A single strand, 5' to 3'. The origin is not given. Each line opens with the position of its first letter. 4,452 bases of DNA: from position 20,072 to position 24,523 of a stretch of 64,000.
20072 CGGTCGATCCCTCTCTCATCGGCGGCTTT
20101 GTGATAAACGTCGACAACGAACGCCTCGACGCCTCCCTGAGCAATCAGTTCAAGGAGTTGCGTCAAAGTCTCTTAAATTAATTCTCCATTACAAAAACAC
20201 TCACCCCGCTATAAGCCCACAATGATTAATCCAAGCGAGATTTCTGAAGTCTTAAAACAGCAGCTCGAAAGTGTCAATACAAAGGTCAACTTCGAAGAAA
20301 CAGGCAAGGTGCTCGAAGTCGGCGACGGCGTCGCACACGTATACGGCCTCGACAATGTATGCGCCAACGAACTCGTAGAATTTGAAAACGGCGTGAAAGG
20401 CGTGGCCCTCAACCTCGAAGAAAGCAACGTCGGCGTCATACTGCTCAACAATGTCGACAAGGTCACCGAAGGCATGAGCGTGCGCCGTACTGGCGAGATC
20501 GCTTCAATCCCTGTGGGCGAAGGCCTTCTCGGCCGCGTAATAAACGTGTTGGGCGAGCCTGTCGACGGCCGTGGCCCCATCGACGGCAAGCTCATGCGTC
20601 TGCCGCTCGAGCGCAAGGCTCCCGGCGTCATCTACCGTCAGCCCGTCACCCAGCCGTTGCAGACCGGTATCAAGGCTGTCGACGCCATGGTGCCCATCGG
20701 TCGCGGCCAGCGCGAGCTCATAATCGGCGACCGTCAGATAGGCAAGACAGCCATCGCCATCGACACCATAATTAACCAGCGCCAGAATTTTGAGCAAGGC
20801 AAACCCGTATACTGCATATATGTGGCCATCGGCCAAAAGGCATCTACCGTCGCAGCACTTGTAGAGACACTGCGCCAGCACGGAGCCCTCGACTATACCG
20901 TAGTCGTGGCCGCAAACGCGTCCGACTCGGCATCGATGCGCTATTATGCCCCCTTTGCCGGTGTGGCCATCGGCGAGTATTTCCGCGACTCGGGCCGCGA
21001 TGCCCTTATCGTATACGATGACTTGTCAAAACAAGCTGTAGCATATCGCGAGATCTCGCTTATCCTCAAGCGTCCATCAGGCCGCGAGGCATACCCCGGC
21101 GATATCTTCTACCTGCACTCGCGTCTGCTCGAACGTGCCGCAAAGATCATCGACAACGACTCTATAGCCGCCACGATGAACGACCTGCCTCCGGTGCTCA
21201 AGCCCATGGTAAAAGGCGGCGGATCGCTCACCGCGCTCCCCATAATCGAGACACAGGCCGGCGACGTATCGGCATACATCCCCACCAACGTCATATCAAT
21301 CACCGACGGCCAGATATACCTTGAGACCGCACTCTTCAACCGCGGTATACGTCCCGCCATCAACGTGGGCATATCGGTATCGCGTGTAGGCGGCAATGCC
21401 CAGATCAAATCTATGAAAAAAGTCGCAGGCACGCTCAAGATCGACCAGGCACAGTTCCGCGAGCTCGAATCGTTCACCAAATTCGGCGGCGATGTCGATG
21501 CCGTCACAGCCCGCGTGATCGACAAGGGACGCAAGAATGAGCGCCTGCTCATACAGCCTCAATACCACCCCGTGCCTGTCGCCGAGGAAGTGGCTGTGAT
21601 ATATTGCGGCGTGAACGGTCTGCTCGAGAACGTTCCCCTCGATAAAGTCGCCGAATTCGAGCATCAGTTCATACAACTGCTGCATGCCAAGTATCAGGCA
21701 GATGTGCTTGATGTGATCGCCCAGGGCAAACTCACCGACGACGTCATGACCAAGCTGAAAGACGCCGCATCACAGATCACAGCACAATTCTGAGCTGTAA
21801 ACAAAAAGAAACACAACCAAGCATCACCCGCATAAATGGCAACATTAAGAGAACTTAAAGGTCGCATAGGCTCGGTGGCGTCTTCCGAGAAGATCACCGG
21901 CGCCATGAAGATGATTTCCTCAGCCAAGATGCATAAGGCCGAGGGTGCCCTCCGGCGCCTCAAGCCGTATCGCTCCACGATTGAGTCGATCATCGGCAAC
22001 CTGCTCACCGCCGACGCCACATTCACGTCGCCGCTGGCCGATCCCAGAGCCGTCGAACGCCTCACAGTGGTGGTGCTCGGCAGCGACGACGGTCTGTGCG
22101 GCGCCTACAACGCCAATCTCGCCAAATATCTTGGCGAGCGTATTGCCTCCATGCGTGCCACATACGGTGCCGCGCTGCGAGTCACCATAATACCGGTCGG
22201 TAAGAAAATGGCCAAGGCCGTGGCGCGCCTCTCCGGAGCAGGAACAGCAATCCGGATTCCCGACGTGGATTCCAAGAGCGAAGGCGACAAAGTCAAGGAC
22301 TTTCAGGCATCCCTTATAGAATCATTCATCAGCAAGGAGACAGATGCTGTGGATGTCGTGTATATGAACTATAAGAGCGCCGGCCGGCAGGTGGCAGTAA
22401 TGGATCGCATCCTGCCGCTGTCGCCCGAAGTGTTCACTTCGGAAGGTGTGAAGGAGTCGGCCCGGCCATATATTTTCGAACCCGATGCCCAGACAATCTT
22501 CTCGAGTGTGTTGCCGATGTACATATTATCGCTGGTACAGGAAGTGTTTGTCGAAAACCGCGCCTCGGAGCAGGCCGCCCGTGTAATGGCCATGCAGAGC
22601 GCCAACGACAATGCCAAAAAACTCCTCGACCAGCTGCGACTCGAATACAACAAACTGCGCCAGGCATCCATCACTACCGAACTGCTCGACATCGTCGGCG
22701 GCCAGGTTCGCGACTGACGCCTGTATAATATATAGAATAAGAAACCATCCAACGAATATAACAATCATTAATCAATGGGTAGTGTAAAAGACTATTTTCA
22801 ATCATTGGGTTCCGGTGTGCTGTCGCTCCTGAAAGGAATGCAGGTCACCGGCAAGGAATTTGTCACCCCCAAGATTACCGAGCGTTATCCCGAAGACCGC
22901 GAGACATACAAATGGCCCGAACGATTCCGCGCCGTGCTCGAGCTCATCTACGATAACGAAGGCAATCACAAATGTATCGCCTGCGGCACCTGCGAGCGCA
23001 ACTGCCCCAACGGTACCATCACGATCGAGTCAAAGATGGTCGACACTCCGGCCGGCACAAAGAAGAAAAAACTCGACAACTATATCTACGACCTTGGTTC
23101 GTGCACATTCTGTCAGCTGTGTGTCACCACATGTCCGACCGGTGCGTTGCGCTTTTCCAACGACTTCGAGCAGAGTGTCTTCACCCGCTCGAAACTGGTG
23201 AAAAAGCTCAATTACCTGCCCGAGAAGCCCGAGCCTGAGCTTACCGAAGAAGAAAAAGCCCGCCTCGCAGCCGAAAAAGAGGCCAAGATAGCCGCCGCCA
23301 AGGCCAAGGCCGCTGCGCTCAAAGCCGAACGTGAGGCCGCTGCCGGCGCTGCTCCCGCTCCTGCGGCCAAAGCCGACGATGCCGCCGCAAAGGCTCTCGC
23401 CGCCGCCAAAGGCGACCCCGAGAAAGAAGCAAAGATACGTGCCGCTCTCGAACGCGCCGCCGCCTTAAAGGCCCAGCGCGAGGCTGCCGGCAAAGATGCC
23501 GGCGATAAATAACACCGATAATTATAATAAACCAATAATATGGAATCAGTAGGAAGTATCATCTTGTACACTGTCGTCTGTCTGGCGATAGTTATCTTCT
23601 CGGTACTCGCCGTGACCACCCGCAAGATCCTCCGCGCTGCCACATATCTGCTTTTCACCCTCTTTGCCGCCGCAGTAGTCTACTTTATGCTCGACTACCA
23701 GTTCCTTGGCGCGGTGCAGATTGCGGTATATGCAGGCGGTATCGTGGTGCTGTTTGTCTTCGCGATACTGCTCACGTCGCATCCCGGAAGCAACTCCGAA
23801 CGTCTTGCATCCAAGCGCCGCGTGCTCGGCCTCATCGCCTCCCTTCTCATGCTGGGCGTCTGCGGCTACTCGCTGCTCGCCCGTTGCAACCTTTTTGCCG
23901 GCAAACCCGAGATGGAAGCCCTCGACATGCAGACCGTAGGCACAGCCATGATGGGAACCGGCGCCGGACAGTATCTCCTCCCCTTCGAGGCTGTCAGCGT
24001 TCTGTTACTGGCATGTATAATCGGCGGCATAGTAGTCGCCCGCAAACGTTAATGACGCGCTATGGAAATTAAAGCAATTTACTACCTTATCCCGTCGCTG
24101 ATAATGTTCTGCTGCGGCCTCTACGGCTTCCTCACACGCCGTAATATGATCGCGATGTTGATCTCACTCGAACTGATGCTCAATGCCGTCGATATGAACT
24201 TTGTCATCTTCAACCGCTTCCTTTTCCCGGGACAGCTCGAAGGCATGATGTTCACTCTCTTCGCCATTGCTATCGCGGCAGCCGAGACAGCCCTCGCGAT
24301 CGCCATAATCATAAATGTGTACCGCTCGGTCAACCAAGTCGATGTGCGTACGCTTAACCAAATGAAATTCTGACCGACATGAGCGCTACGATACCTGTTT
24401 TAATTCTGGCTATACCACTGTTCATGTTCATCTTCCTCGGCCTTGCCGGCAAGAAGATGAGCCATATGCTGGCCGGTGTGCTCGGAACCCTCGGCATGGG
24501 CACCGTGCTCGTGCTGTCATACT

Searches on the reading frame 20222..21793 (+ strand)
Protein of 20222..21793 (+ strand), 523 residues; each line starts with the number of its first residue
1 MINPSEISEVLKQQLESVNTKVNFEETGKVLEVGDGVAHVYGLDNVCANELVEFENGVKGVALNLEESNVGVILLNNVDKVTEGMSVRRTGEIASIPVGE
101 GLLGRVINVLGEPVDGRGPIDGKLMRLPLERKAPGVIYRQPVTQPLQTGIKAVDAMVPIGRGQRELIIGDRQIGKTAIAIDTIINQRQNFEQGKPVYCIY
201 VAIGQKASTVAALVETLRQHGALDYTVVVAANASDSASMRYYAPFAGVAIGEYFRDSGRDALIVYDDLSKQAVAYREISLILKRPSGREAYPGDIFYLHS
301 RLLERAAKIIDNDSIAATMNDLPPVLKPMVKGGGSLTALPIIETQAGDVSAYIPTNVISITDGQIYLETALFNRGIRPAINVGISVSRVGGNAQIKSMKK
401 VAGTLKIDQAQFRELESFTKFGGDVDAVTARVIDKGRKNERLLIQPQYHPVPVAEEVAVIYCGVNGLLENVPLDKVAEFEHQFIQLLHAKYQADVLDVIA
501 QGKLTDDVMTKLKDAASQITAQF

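Call 4: search_protein_families(library=pfam, proteins=[window:20222-21793:+])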
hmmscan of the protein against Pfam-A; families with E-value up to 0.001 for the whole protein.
window:20222-21793:+ (523 aa): 3 families
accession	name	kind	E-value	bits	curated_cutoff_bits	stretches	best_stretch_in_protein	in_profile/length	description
PF00006.31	ATP-synt_ab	-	2.7e-78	262.9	29.5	1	149-387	1-213/213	ATP synthase alpha/beta family, nucleotide-binding domain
PF00306.32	ATP-synt_ab_C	-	4.2e-38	131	27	1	394-518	1-125/126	ATP synthase alpha/beta chain, C terminal domain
PF02874.29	ATP-synt_ab_N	-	5e-18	65.8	20.9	1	25-91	3-69/69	ATP synthase alpha/beta family, beta-barrel domain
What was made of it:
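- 20222..21793 (+): atpA (F1 alpha, 523 aa). PF02874 / PF00006 / PF00306 (call 4)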

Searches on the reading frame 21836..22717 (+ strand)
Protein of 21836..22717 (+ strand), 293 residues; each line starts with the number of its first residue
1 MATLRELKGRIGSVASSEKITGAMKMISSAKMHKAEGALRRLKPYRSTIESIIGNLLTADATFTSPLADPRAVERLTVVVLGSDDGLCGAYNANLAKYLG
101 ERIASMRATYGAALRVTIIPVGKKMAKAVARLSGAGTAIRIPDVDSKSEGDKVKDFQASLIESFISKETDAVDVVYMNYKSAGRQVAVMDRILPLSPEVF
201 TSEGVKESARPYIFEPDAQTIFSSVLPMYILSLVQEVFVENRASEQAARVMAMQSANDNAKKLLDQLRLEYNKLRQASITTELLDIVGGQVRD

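Call 4: search_protein_families(library=pfam, proteins=[window:21836-22717:+])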
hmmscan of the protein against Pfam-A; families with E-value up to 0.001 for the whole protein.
window:21836-22717:+ (293 aa): 1 family
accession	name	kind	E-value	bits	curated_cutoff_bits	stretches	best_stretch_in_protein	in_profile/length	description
PF00231.24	ATP-synt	-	2.9e-80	270.5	39.9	1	3-289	1-281/285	ATP synthase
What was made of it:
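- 21836..22717 (+): atpG (F1 gamma, 293 aa). PF00231 (call 4)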

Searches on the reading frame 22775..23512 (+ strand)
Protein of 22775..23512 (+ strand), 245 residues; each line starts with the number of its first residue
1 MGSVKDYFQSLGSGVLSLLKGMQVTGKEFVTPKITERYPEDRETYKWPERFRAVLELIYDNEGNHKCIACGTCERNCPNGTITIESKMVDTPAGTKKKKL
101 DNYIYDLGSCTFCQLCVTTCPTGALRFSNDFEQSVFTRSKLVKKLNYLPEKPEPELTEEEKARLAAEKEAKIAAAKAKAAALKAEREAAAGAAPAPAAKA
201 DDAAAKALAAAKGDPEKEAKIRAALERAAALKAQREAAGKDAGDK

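Call 4: search_protein_families(library=pfam, proteins=[window:22775-23512:+])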
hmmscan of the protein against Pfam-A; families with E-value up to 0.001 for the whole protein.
window:22775-23512:+ (245 aa): 12 families
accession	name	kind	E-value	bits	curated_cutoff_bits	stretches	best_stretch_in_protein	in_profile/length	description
PF00037.32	Fer4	-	5e-12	45.5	21.1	2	104-126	2-24/24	4Fe-4S binding domain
PF12838.12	Fer4_7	-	2.4e-11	44.4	27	1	66-124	1-52/52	4Fe-4S dicluster domain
PF13187.11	Fer4_9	-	4.3e-09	36.7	27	1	66-124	1-51/52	4Fe-4S dicluster domain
PF13237.11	Fer4_10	-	2.6e-08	34.1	25.5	0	104-130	3-22/53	4Fe-4S dicluster domain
PF13484.11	Fer4_16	-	2e-07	32.1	30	0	110-136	2-29/66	4Fe-4S double cluster binding domain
PF13534.11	Fer4_17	-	7.7e-07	30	22.2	0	58-80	37-59/61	4Fe-4S dicluster domain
PF13183.11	Fer4_8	-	1.1e-06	29.5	27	1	65-123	3-67/68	4Fe-4S dicluster domain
PF12837.12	Fer4_6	-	4.3e-06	26.9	25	0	65-81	7-23/24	4Fe-4S binding domain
PF12797.12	Fer4_2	-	1.3e-05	25.3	24.5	0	66-78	9-21/22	4Fe-4S binding domain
PF14697.11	Fer4_21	-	5.5e-05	23.7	35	1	65-124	6-56/59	4Fe-4S dicluster domain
PF12800.12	Fer4_4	-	0.00025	21.6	24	0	65-80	2-17/17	4Fe-4S binding domain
PF12798.12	Fer4_3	-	0.00055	21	27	0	110-124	1-15/15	4Fe-4S binding domain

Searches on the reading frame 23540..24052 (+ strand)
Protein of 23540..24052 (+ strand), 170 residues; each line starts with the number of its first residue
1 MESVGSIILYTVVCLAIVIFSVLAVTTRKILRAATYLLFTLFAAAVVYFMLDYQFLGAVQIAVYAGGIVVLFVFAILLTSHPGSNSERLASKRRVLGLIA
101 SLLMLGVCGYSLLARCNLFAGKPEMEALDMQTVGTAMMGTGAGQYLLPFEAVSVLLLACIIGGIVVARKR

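Call 4: search_protein_families(library=pfam, proteins=[window:23540-24052:+])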
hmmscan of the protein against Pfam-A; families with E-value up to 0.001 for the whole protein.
window:23540-24052:+ (170 aa): 1 family
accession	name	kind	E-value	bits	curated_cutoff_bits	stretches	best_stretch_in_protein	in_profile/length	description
PF00499.25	Oxidored_q3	-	5.2e-33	114.3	33.2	1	21-165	2-145/146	NADH-ubiquinone/plastoquinone oxidoreductase chain 6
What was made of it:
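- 23540..24052 (+): nuoJ (170 aa). PF00499 (call 4)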

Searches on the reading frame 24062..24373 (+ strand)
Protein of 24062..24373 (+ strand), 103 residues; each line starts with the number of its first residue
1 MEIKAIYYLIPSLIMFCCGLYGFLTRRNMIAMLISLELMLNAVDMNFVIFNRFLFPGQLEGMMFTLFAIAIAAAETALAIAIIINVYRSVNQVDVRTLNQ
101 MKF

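Call 4: search_protein_families(library=pfam, proteins=[window:24062-24373:+])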
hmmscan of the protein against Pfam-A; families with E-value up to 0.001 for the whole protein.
window:24062-24373:+ (103 aa): 1 family
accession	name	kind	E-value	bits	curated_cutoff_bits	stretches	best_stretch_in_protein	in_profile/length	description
PF00420.29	Oxidored_q2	-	5.3e-26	90.7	26.1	1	8-102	2-94/95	NADH-ubiquinone/plastoquinone oxidoreductase chain 4L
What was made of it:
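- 24062..24373 (+): nuoK (103 aa). PF00420 (call 4)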
